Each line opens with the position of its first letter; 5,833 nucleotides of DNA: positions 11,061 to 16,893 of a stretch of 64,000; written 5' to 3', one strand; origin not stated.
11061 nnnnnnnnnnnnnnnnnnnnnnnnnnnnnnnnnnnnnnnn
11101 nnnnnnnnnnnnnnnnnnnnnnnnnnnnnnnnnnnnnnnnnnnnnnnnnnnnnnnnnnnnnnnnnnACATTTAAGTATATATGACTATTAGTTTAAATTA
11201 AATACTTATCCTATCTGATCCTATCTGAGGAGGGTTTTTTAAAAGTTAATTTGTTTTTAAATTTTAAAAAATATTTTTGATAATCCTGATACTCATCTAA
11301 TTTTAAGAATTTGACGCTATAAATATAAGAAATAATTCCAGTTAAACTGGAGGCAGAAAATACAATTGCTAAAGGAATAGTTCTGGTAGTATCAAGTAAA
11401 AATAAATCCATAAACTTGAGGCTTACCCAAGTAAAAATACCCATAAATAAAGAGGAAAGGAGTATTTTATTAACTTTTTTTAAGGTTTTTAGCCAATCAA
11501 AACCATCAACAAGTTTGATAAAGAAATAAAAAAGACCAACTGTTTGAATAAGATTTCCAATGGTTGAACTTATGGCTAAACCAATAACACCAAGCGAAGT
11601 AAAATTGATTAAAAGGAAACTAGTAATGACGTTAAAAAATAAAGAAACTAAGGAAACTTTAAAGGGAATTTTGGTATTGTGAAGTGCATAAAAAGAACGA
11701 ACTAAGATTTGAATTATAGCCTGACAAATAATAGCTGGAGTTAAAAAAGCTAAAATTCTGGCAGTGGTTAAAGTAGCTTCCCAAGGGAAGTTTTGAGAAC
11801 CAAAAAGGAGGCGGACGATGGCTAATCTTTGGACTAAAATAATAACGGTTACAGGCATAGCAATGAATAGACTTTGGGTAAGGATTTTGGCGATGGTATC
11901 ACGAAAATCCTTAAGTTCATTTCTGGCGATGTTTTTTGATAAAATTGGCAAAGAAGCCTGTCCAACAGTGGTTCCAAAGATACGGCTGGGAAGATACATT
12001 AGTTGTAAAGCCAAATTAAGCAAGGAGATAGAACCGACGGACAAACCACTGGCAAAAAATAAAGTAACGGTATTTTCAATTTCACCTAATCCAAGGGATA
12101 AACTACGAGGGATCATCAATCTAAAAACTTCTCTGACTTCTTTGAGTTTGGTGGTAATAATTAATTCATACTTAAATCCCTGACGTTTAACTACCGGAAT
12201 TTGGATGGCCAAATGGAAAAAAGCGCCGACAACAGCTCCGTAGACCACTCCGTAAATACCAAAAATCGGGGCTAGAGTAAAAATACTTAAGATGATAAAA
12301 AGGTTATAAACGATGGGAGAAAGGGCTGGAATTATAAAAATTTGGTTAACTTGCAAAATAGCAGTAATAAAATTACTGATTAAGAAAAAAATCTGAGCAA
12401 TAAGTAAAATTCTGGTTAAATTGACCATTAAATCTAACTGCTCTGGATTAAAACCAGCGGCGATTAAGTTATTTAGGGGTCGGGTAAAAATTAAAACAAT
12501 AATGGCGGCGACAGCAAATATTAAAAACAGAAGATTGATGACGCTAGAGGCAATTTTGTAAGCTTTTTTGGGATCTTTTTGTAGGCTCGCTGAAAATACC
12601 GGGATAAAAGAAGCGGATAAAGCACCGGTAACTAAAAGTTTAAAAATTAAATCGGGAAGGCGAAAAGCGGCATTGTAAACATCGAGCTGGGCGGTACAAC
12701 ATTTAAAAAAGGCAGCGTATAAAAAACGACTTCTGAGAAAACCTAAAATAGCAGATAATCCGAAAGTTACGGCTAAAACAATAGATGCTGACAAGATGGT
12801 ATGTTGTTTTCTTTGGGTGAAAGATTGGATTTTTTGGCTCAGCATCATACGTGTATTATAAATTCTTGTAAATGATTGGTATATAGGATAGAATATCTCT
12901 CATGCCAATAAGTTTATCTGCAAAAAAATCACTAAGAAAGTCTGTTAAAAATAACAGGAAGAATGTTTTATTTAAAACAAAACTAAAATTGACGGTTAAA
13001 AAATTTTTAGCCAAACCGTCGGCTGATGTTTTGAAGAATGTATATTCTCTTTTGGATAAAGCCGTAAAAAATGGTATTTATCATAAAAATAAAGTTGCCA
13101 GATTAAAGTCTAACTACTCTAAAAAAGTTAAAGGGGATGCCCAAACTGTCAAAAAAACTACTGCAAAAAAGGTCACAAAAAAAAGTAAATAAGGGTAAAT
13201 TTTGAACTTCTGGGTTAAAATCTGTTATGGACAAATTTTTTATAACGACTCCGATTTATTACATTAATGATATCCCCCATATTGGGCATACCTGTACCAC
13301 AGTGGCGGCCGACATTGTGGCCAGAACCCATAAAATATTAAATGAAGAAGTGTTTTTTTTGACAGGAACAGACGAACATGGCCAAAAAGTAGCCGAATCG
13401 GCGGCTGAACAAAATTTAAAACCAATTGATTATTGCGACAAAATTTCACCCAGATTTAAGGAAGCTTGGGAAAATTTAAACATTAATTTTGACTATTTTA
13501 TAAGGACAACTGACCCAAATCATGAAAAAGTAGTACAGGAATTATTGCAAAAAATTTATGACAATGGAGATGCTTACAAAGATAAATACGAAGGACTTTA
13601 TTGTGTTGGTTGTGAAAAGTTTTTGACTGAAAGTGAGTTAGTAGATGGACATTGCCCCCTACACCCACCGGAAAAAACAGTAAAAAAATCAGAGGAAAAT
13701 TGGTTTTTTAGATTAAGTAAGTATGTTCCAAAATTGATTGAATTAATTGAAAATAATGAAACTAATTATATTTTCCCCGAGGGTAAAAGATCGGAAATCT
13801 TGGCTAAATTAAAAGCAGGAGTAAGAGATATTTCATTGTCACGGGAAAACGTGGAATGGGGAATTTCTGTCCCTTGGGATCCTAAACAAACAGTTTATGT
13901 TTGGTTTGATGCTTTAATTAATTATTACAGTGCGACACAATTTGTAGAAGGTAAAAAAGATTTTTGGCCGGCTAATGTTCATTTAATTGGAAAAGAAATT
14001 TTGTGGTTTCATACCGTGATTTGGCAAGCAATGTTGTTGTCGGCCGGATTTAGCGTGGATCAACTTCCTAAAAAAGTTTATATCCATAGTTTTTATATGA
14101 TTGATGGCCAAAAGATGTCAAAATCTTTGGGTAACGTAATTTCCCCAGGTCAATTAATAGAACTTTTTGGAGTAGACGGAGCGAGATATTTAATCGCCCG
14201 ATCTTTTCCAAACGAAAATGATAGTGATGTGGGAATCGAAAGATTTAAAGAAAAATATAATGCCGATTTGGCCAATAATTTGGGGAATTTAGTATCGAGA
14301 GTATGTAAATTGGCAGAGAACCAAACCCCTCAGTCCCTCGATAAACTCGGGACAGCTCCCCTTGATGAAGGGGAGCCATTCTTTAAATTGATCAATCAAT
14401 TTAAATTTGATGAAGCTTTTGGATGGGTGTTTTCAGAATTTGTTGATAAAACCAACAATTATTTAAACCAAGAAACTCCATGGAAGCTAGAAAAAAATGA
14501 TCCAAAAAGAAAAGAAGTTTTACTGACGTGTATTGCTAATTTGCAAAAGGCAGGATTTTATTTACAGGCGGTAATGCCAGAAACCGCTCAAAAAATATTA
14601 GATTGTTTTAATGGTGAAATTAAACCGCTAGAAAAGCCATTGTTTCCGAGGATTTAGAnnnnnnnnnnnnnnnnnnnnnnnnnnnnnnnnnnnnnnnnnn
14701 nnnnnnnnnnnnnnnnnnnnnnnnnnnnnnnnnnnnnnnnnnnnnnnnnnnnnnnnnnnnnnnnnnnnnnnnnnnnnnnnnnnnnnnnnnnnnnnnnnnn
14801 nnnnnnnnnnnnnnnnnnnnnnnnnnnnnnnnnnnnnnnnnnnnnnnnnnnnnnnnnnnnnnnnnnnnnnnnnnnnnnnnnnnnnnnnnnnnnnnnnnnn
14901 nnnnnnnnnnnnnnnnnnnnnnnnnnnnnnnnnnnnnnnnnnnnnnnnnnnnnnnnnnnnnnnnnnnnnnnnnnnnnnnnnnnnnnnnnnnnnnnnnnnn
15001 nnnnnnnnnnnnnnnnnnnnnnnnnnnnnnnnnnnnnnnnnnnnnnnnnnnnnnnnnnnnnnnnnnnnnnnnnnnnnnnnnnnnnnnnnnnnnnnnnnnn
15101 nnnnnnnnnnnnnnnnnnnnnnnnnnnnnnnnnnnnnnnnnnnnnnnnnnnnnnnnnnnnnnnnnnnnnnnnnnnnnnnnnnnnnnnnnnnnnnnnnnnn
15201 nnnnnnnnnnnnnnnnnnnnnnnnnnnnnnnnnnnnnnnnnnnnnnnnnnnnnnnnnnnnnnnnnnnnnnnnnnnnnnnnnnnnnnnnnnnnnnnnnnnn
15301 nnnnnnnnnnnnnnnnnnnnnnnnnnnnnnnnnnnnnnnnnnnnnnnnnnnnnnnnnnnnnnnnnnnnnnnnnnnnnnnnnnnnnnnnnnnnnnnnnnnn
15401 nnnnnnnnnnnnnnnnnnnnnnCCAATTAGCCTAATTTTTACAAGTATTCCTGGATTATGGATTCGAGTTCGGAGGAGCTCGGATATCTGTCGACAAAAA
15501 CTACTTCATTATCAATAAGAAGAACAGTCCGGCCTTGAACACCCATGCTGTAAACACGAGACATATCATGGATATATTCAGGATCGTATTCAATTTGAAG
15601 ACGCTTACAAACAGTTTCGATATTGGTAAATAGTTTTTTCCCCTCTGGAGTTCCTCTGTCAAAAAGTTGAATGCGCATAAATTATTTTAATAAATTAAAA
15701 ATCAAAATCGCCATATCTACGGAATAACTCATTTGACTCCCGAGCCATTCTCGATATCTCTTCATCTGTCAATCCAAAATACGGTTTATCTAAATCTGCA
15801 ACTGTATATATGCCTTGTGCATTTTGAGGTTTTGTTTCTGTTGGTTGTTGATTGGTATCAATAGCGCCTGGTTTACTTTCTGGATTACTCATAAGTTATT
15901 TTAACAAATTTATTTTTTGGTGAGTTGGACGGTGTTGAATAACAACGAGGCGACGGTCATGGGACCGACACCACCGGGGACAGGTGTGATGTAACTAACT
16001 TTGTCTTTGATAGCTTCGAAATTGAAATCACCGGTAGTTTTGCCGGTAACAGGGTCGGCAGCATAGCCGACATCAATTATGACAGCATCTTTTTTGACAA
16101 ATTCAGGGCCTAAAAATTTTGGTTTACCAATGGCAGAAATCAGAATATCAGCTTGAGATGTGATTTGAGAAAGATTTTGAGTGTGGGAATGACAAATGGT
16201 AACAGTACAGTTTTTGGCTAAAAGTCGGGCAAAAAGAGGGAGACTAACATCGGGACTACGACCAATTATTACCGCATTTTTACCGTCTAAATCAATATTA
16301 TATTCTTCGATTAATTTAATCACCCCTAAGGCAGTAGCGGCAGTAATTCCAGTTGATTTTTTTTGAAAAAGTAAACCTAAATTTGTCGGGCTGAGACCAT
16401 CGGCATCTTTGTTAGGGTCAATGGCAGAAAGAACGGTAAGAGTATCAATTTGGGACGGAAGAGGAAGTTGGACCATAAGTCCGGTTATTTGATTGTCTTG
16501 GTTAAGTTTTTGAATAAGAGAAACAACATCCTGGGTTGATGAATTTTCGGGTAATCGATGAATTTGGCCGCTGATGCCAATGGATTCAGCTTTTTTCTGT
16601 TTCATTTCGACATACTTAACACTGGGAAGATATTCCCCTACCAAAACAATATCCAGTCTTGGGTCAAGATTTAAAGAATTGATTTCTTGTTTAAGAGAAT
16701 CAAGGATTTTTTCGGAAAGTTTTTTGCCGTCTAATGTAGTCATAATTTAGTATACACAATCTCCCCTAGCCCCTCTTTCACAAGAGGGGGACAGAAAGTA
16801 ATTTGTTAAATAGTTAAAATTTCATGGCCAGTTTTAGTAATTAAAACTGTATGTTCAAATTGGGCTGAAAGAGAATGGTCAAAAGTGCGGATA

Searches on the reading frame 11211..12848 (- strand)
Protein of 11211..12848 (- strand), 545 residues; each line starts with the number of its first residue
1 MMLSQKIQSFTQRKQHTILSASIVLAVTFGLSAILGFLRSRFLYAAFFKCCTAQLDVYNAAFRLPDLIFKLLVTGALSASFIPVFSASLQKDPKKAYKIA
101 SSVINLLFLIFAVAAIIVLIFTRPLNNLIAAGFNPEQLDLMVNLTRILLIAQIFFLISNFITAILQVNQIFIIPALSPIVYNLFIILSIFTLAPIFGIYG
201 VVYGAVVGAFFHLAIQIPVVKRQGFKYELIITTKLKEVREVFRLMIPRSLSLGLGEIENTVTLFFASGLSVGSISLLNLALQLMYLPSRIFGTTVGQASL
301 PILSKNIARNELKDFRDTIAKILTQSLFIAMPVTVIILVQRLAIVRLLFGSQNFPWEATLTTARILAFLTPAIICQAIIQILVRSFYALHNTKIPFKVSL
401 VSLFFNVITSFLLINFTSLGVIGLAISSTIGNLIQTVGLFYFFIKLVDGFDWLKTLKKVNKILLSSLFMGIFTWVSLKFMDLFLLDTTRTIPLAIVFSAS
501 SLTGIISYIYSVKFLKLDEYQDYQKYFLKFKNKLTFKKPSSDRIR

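Call 18: search_protein_families(library=pfam, proteins=[window:11211-12848:-], max_evalue=0.001)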
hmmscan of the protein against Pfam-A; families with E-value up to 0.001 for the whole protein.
window:11211-12848:- (545 aa): 3 families
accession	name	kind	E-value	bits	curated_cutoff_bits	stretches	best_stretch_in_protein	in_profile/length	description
PF03023.19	MurJ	-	4.3e-77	260.1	27.4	1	53-482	9-439/451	Lipid II flippase MurJ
PF13440.11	Polysacc_synt_3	-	1.3e-10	41.5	23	1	106-352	49-287/293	Polysaccharide biosynthesis protein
PF01554.23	MatE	-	4.1e-07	30.3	24.9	1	259-411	13-160/161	MatE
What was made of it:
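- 11211..12848 (-): MurJ (MOP-superfamily flippase), first gene of the co-oriented run; the only flippase candidate nearby. PF03023 260.1 bits (call 18).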

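Call 90: search_protein_families(library=ncbifam, proteins=[window:11211-12848:-], max_evalue=0.001)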
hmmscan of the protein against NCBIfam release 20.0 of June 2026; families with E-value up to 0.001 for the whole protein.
window:11211-12848:- (545 aa): 4 families
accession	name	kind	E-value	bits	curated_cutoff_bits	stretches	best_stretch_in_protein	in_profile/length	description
TIGR01695.1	murJ_mviN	equivalog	2.8e-78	263.9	235.55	1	20-518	5-499/506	murein biosynthesis integral membrane protein MurJ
TIGR00797.1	matE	subfamily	2.9e-08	33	147.4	1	259-484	13-241/396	MATE family efflux transporter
NF041503.1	WZX_like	subfamily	4.1e-08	32.7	300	1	183-430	171-413/429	O-unit flippase-like protein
TIGR02900.1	spore_V_B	equivalog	4.3e-07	29.1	372.3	1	276-495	273-476/488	stage V sporulation protein B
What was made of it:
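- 11211..12848 (-): TIGR01695 scores 263.9 bits, above the 235.55 cut-off (call 90).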

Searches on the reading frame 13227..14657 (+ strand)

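Call 18: search_protein_families(library=pfam, proteins=[window:13227-14657:+], max_evalue=0.001)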
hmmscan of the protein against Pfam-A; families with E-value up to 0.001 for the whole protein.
window:13227-14657:+ (476 aa): 4 families
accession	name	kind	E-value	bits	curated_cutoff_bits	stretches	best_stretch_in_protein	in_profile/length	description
PF09334.17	tRNA-synt_1g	-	8.3e-99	331.4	20.1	2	151-359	176-390/391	tRNA synthetases class I (M)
PF00133.28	tRNA-synt_1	-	2.7e-29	102.6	22.7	2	2-216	23-244/414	tRNA synthetases class I (I, L, M and V)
PF01406.26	tRNA-synt_1e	-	1.1e-14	54.9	27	2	13-121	19-126/301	tRNA synthetases class I (C) catalytic domain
PF01921.24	tRNA-synt_1f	-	0.00012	21.6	27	0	281-331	267-317/360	tRNA synthetases class I (K)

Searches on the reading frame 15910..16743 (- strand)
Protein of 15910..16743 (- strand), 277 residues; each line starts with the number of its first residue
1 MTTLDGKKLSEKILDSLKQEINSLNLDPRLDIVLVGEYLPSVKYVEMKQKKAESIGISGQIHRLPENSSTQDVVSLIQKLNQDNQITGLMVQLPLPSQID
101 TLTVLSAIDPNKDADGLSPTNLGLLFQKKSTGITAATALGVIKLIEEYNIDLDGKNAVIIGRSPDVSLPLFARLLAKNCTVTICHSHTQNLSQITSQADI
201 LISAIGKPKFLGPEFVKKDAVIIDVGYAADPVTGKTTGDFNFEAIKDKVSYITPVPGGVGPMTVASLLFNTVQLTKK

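Call 18: search_protein_families(library=pfam, proteins=[window:15910-16743:-], max_evalue=0.001)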
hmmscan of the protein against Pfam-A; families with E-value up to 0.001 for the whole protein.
window:15910-16743:- (277 aa): 2 families
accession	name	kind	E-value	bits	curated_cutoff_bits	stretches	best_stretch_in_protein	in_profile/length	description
PF02882.25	THF_DHG_CYH_C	-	5.8e-57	191.9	27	1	119-276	2-157/160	Tetrahydrofolate dehydrogenase/cyclohydrolase, NAD(P)-binding domain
PF00763.28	THF_DHG_CYH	-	4.9e-33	114.3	32.8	1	4-115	1-115/115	Tetrahydrofolate dehydrogenase/cyclohydrolase, catalytic domain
